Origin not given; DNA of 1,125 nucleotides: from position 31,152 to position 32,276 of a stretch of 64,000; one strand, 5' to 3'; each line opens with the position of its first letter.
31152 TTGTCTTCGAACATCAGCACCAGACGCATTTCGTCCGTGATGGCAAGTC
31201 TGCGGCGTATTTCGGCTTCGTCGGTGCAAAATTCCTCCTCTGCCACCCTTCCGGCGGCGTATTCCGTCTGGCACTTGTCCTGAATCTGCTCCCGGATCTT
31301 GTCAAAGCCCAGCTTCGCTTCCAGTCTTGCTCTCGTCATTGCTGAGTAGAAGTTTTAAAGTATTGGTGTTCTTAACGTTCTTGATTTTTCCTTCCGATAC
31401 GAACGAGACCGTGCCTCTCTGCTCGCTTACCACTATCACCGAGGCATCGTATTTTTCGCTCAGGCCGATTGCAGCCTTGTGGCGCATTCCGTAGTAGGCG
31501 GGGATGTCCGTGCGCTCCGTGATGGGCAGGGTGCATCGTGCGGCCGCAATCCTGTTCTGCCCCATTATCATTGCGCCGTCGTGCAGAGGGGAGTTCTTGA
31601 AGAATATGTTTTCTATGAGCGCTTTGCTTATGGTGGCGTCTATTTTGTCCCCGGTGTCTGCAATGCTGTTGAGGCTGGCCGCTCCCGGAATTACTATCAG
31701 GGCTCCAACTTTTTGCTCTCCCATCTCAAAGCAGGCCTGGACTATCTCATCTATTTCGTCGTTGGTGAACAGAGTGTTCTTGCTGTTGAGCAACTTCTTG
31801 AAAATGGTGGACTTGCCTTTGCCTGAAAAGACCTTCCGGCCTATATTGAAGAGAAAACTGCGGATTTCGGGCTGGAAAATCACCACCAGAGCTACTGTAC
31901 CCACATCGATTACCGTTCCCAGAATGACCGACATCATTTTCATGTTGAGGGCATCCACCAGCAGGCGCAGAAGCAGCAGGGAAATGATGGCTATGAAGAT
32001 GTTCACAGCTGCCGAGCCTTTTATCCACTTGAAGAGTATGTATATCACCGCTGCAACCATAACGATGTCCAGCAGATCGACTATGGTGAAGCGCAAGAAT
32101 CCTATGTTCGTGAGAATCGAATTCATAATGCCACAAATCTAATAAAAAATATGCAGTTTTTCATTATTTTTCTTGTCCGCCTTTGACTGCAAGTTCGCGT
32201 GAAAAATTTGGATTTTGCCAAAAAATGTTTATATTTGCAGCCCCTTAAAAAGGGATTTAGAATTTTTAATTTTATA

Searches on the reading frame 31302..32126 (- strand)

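Call 13: search_protein_families(library=pfam, proteins=[window:31302-32126:-], max_evalue=0.01)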
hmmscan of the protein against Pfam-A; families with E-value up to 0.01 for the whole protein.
window:31302-32126:- (274 aa): 2 families
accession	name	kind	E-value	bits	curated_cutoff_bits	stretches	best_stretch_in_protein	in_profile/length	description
PF02457.21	DAC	-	1.2e-39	135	27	1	130-247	2-118/119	DisA bacterial checkpoint controller nucleotide-binding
PF19293.4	CdaA_N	-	2.7e-16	60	23.8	1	10-88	2-81/81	CdaA N-terminal transmembrane domain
